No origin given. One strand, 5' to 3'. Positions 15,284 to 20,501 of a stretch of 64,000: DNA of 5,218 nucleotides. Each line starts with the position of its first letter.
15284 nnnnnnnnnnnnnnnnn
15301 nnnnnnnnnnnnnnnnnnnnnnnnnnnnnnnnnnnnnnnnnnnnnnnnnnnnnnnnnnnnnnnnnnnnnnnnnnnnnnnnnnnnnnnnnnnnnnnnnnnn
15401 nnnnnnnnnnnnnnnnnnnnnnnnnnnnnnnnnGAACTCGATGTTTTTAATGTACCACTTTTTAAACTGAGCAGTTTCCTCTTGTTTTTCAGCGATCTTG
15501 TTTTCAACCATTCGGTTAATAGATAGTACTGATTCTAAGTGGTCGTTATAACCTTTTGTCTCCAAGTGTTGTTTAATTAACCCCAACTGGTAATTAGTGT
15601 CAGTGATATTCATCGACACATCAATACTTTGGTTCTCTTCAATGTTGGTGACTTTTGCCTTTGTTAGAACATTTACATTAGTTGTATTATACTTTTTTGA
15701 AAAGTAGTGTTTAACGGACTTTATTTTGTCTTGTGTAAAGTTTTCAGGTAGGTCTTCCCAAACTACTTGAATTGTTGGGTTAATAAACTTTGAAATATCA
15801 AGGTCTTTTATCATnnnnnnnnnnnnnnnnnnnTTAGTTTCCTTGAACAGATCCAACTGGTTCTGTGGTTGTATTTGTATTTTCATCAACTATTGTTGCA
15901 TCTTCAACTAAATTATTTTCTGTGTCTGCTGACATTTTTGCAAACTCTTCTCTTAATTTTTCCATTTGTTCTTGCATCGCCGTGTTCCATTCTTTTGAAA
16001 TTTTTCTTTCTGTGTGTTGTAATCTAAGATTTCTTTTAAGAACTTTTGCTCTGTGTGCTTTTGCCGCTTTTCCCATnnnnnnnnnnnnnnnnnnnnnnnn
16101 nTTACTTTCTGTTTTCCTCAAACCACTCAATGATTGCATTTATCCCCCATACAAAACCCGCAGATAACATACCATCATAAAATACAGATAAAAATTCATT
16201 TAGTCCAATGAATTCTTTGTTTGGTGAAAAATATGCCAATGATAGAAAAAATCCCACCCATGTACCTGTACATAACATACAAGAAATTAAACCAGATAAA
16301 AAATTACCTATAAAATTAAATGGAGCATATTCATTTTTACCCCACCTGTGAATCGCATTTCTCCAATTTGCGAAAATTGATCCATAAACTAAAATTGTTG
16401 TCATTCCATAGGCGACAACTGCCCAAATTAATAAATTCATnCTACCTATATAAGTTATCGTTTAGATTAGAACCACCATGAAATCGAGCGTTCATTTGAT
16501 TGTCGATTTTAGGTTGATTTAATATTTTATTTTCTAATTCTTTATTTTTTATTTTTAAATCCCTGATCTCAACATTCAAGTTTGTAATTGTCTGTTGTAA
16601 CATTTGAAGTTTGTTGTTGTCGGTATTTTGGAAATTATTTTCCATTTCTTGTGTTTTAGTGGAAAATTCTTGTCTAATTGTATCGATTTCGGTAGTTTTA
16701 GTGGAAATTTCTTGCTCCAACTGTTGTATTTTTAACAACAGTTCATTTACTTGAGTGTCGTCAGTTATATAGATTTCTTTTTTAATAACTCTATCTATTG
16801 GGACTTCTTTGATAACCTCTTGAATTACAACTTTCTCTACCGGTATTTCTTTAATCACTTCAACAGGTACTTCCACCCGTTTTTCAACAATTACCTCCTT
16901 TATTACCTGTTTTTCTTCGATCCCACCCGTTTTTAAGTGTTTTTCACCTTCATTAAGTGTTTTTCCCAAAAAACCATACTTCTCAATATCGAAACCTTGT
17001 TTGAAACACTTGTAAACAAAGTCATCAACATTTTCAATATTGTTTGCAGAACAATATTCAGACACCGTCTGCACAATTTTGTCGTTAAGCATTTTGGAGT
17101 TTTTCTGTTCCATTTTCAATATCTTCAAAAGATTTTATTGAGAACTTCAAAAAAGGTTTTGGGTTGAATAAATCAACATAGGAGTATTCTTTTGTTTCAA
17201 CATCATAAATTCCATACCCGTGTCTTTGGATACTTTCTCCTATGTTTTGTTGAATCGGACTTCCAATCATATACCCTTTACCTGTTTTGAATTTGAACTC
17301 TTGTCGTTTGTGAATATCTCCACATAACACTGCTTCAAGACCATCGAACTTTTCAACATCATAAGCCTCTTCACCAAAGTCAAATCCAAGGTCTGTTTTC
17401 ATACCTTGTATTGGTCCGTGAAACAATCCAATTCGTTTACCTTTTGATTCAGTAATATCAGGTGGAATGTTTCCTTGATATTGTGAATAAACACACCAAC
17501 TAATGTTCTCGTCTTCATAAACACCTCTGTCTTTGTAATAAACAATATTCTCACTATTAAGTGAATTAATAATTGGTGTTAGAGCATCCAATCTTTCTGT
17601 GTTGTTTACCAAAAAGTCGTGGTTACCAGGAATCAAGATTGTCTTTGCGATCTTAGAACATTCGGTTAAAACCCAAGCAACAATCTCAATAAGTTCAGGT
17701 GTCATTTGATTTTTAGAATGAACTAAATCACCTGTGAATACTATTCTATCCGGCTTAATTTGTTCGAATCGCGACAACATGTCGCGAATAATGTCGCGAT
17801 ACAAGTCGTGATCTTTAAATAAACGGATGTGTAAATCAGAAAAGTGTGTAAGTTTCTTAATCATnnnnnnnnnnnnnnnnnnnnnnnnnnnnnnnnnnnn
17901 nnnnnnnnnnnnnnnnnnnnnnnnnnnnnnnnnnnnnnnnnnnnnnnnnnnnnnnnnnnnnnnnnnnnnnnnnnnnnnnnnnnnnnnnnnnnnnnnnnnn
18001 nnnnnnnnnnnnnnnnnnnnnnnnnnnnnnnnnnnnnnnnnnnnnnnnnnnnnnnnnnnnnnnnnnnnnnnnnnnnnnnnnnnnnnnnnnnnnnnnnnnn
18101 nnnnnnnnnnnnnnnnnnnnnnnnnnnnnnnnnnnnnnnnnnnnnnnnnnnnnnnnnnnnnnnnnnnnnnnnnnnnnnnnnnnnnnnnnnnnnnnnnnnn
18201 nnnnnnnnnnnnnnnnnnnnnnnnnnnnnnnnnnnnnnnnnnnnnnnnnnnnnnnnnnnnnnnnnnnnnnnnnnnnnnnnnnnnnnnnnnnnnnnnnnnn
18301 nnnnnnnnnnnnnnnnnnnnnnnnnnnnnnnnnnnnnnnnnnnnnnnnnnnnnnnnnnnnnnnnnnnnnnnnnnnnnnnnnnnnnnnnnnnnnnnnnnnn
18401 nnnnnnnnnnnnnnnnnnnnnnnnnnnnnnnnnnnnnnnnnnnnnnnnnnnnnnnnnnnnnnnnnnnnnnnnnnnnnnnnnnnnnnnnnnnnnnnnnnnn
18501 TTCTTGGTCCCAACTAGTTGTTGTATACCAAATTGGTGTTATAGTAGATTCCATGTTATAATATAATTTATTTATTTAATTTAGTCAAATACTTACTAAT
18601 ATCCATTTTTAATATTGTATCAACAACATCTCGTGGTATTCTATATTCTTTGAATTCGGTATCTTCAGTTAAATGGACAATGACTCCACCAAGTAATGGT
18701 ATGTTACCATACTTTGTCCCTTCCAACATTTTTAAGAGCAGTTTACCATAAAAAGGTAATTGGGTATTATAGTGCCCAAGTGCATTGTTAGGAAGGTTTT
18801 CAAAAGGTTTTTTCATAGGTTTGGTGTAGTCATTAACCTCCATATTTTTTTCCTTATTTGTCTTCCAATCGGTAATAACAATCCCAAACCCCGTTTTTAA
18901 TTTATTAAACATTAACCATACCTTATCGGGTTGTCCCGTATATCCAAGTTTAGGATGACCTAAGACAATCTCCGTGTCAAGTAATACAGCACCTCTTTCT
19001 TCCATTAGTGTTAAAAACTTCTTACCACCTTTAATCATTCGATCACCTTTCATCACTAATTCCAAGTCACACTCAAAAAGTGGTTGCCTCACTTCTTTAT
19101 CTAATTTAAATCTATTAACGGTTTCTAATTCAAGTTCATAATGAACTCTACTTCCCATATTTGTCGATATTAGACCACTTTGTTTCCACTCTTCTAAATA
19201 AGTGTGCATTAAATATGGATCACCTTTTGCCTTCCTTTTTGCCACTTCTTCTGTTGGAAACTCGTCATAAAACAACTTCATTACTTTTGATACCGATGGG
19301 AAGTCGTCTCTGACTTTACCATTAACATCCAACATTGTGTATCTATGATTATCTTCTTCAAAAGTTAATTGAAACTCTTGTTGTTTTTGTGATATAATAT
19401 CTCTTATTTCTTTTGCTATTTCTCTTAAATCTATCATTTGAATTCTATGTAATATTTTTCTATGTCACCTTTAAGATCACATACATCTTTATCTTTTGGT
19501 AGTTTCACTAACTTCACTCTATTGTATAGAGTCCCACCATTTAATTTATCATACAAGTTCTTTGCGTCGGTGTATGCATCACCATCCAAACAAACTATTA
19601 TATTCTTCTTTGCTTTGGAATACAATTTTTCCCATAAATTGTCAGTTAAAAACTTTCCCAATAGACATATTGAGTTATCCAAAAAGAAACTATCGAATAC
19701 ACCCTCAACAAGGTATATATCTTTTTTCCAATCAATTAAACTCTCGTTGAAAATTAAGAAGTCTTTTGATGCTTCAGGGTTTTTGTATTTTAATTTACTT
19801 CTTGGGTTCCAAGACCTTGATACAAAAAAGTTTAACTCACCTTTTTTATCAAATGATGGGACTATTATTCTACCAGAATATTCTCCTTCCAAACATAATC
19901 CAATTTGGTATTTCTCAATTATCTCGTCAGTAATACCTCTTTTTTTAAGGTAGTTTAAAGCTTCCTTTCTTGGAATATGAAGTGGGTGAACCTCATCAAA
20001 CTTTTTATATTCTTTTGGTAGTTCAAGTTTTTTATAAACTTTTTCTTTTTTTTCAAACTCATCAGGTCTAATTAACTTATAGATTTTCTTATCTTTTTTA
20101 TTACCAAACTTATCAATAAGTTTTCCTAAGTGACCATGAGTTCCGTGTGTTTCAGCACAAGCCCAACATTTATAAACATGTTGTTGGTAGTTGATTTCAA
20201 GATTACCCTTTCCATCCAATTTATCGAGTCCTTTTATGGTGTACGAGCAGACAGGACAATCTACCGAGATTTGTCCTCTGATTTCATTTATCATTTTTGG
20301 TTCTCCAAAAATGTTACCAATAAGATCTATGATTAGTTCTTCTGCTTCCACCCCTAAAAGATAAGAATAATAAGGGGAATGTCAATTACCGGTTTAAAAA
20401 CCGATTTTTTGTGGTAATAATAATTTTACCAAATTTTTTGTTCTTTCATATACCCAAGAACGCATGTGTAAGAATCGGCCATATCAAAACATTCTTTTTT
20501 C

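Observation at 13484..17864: Mre11/Rad50 (SbcD/SbcC) complex appears re-split: Mre11 C-terminal domain fused to Rad50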

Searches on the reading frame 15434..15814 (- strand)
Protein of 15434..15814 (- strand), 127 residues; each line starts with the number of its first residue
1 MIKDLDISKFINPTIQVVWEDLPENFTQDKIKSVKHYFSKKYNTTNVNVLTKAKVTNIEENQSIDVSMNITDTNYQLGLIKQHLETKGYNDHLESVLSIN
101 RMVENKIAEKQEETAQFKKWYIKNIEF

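Call 47: search_solved_structures(query=A3, max_evalue=10, show_alignments=2)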
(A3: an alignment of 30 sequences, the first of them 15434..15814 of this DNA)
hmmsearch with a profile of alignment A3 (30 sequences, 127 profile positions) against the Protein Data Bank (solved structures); distinct sequences matched with E-value up to 10: 7.
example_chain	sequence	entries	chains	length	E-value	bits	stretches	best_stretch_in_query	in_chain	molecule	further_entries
4jbj_A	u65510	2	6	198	0.042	17.1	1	12-35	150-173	Interferon-activable protein 202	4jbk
4lnq_A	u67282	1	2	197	0.042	17.1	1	12-35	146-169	Interferon-activable protein 202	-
4l5r_C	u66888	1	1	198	0.12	15.6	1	12-35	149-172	Interferon-activable protein 202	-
4l5q_A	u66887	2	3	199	0.12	15.6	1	12-35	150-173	Interferon-activable protein 202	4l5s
2a1k_A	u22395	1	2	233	0.27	14.4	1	60-107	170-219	gp32 single stranded DNA binding protein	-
2atq_B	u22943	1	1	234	0.27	14.4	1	60-107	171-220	gp32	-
7uek_A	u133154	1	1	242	7.7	9.7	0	39-100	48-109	OT3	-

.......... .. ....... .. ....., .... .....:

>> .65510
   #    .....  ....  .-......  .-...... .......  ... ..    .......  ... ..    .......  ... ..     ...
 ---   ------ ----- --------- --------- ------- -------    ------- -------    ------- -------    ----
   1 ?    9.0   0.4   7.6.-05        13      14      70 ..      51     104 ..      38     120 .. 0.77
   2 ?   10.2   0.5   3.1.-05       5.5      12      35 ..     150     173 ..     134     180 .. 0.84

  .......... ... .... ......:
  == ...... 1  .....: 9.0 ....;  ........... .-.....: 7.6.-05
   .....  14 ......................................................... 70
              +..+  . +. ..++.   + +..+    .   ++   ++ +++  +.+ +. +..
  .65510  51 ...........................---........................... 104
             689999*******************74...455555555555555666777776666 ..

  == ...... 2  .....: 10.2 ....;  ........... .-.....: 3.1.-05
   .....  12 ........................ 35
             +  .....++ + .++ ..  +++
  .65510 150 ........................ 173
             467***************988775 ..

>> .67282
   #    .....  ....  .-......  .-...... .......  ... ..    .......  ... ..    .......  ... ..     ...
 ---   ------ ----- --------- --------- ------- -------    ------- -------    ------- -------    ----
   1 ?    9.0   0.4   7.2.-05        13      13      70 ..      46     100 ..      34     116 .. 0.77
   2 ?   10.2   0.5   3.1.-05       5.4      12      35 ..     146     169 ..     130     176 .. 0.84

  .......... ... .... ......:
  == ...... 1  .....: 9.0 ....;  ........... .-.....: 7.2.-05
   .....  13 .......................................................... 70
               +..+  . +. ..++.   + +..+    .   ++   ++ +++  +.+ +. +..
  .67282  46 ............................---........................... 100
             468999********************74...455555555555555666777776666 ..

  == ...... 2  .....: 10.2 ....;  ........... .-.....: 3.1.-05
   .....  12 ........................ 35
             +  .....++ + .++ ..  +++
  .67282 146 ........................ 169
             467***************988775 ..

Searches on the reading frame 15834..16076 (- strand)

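Call 3: search_protein_families(library=pfam, proteins=[window:15834-16076:-], max_evalue=0.01)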
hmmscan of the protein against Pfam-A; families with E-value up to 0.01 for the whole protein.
window:15834-16076:- (80 aa): 1 family
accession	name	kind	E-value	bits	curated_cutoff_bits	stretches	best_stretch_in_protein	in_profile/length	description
PF16331.10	TolA_bind_tri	-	0.00063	20.2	30.1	1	18-55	5-44/76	TolA binding protein trimerisation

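Call 4: search_protein_families(library=phrogs, proteins=[window:15834-16076:-], max_evalue=0.001)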
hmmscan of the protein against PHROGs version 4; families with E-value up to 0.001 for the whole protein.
window:15834-16076:- (80 aa): 0 families

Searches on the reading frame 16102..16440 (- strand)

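Call 3: search_protein_families(library=pfam, proteins=[window:16102-16440:-], max_evalue=0.01)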
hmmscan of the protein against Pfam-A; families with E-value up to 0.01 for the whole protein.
window:16102-16440:- (112 aa): 1 family
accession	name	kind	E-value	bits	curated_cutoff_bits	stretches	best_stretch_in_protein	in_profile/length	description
PF07098.16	DUF1360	-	0.00062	20.2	21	1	44-80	49-85/102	Protein of unknown function (DUF1360)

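Call 4: search_protein_families(library=phrogs, proteins=[window:16102-16440:-], max_evalue=0.001)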
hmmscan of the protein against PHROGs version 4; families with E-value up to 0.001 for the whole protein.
window:16102-16440:- (112 aa): 1 family
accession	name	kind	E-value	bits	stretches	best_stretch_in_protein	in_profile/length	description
phrog_781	-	unknown function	4.4e-06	27.1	1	3-71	41-107/152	-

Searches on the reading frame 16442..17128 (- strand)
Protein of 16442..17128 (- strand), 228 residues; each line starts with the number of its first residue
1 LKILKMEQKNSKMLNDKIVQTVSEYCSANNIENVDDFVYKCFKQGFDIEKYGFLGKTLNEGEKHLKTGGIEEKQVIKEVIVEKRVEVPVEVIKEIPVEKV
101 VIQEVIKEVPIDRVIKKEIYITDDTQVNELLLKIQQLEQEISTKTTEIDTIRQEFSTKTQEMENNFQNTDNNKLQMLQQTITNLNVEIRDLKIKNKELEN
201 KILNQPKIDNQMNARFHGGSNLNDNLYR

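Call 3: search_protein_families(library=pfam, proteins=[window:16442-17128:-], max_evalue=0.01)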
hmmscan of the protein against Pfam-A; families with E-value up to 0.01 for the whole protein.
window:16442-17128:- (228 aa): 3 families
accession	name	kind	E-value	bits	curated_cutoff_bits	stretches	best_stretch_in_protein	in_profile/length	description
PF10498.14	IFT57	-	0.0001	21.8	40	1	120-194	277-352/360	Intra-flagellar transport protein 57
PF09969.14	DUF2203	-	0.0024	19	24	1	126-206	7-87/122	Uncharacterized conserved protein (DUF2203)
PF16456.10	YmgD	-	0.0047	17.3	27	0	163-204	14-56/82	YmgD protein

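Call 4: search_protein_families(library=phrogs, proteins=[window:16442-17128:-], max_evalue=0.001)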
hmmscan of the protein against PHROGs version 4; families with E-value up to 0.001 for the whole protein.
window:16442-17128:- (228 aa): 0 families

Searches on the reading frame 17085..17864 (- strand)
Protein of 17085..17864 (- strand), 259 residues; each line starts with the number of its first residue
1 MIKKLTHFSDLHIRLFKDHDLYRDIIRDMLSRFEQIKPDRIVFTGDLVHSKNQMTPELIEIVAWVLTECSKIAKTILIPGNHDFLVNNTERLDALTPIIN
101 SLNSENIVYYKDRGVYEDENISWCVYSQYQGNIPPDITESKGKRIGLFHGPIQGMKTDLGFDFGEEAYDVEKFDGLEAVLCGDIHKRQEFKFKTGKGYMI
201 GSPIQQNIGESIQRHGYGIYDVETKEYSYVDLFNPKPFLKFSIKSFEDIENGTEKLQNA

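Call 3: search_protein_families(library=pfam, proteins=[window:17085-17864:-], max_evalue=0.01)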
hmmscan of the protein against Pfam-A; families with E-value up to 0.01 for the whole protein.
window:17085-17864:- (259 aa): 2 families
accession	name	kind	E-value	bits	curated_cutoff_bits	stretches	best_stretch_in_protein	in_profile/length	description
PF00149.33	Metallophos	-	4e-13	50.7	21.5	1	4-186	2-190/191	Calcineurin-like phosphoesterase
PF12850.12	Metallophos_2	-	1e-06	29.2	27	1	5-192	3-124/154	Calcineurin-like phosphoesterase superfamily domain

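Call 4: search_protein_families(library=phrogs, proteins=[window:17085-17864:-], max_evalue=0.001)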
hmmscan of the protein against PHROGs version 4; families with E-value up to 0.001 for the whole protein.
window:17085-17864:- (259 aa): 3 families
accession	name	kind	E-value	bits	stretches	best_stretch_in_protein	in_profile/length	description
phrog_100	-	DNA, RNA and nucleotide metabolism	7.8e-24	85.1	1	1-250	27-279/989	SbcD-like subunit of palindrome specific endonuclease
phrog_1649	-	other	1.1e-10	41.7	1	2-116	35-135/308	metallo-phosphoesterase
phrog_35725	-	other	1.5e-07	30.5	1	2-228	6-280/1376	metallo-phosphoesterase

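Call 37: find_related_loci(query=A1, collection=viral_contigs, flank=8000)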
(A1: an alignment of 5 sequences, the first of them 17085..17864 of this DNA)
Query A1 (259 aa) in viral_contigs; peptide patterns used: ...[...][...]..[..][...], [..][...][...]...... (x = any residue, [..] = any of these).
594 stretches matched a pattern (row limit reached: there are more); 512 encode a relative of the query (tblastn E <= 1e-3); the best 80 are kept; 80 distinct loci.
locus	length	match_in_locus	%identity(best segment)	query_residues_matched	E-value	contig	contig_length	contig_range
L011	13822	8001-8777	91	1-259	8e-164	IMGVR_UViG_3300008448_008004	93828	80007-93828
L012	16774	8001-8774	89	1-258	2e-159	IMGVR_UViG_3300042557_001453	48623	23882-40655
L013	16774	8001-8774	88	1-258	8e-159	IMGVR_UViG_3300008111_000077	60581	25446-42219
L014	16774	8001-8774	89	1-258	2e-158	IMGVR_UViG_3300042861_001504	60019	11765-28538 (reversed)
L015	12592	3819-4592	86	1-258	9e-157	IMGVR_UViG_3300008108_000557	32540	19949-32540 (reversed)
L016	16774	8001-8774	87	1-258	5e-156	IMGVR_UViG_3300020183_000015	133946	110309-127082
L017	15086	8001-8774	86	1-258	4e-154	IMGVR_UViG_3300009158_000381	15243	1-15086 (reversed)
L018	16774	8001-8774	82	1-258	5e-150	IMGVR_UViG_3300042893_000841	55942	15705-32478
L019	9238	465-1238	82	1-258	9e-149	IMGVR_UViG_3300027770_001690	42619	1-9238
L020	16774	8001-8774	82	1-258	9e-149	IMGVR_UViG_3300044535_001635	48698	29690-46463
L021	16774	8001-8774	82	1-258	2e-148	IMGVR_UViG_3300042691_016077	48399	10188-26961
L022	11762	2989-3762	81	1-258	3e-147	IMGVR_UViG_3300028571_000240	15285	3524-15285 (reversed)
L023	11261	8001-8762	82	5-258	2e-146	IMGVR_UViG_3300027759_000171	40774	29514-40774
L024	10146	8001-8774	81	1-258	4e-146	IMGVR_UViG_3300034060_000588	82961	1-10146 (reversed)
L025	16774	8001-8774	80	1-258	8e-146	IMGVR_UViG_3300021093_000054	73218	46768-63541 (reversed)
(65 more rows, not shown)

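Call 67: search_dna_similar(query=window:17085-17864:-, collection=phages, mode=protein, max_rows=40, max_evalue=0.000001)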
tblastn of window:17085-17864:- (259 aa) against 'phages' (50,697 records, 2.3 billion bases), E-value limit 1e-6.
Records with a match: 9; places in all: 9; records where one place covers at least 80% of the query: 8.
Best place of each record, by identity: <60% 9.
By first word of the organism name: Tenacibaculum 5; uncultured 3; Microcystis 1.
By host as written in the record: - 3; Tenacibaculum maritimum 3; Tenacibaculum sp. 2; Microcystis elabens 1.
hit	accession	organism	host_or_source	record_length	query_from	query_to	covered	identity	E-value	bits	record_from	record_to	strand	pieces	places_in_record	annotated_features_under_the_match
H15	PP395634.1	Microcystis phage Mel-JY01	Microcystis elabens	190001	2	234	90%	35.5%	2e-33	133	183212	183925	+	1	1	AAA domain containing protein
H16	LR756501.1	uncultured phage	metagenomic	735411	1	248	96%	32.6%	4e-31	127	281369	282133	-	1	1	record has no annotation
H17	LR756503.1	uncultured phage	metagenomic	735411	1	248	96%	32.6%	4e-31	127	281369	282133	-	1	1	record has no annotation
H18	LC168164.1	Tenacibaculum phage pT24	Tenacibaculum sp.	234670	2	239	92%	26.9%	4e-12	72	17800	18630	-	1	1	DNA repair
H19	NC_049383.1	Tenacibaculum phage pT24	Tenacibaculum sp.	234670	2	239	92%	26.9%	4e-12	72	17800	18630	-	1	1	metallo-phosphoesterase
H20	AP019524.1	Tenacibaculum phage PTm1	Tenacibaculum maritimum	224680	4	235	90%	27.5%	5e-12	71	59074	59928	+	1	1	DNA repair exonuclease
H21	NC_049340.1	Tenacibaculum phage PTm1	Tenacibaculum maritimum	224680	4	235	90%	27.5%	5e-12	71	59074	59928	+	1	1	metallo-phosphoesterase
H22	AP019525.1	Tenacibaculum phage PTm5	Tenacibaculum maritimum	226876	4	235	90%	27.5%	5e-12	71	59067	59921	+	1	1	DNA repair exonuclease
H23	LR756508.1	uncultured phage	metagenomic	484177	2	189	73%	33.2%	5e-28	117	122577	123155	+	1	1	record has no annotation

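Call 68: get_annotated_region(hit=H19, flank=5000)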
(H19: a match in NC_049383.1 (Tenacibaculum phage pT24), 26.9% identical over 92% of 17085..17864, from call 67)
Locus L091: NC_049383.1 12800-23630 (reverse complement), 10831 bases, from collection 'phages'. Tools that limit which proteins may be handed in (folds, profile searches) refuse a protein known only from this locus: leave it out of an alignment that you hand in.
description: Tenacibaculum phage pT24 DNA, complete genome.
organism: Tenacibaculum phage pT24 (NCBI taxid 1880590)
taxonomy: Viruses; Duplodnaviria; Heunggongvirae; Uroviricota; Caudoviricetes; Kungbxnavirus; Kungbxnavirus pT24
host: Tenacibaculum sp.; source: -; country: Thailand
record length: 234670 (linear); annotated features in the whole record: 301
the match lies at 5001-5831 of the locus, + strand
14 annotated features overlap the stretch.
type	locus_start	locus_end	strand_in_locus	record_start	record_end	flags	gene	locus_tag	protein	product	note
CDS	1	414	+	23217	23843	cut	-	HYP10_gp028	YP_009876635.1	hypothetical protein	-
CDS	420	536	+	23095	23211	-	-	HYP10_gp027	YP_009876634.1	hypothetical protein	-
CDS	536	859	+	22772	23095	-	-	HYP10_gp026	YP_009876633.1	hypothetical protein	-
CDS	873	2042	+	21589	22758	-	-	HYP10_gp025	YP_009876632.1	adenylate kinase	-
CDS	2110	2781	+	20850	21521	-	-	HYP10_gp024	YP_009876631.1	hypothetical protein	-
CDS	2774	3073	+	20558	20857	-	-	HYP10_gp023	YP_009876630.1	hypothetical protein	-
CDS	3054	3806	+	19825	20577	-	-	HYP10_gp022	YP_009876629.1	hypothetical protein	-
CDS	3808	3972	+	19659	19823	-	-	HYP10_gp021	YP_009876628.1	hypothetical protein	-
CDS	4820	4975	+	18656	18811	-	-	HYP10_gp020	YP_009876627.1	hypothetical protein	-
CDS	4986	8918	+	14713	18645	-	-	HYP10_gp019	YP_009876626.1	metallo-phosphoesterase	-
CDS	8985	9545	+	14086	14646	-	-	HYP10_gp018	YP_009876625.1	hypothetical protein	-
CDS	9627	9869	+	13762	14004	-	-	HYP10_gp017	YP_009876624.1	hypothetical protein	-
CDS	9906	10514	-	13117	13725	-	-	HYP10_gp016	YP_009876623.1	hypothetical protein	-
CDS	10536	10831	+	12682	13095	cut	-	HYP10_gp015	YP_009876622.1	hypothetical protein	-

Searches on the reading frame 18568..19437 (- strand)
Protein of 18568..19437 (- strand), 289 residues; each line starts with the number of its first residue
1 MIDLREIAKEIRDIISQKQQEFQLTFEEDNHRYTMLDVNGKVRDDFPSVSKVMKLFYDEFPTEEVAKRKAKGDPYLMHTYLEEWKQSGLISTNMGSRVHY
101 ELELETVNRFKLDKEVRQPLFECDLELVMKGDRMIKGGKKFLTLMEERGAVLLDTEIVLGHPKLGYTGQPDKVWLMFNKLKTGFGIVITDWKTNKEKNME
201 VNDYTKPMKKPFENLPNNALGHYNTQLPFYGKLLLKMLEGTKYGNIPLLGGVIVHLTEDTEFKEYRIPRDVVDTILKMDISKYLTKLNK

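Call 27: search_protein_families(library=phrogs, proteins=[window:18568-19437:-], max_evalue=0.00001)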
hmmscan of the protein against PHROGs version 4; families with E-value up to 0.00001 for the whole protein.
window:18568-19437:- (289 aa): 1 family
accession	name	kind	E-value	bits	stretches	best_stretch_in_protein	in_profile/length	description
phrog_298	-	DNA, RNA and nucleotide metabolism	4.3e-19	70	1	18-282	43-257/293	exonuclease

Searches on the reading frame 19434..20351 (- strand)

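Call 27: search_protein_families(library=phrogs, proteins=[window:19434-20351:-], max_evalue=0.00001)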
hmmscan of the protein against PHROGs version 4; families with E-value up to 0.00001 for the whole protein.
window:19434-20351:- (305 aa): 4 families
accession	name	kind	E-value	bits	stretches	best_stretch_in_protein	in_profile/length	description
phrog_47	-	DNA, RNA and nucleotide metabolism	1.2e-38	134.3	1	24-293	47-321/947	DNA primase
phrog_6444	-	DNA, RNA and nucleotide metabolism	8.6e-14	52.2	1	158-259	200-313/577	DNA primase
phrog_239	-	DNA, RNA and nucleotide metabolism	5.3e-11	43.2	1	11-292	22-294/801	DNA primase/helicase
phrog_849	-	DNA, RNA and nucleotide metabolism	1.1e-06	28.8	1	129-258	147-296/435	DNA primase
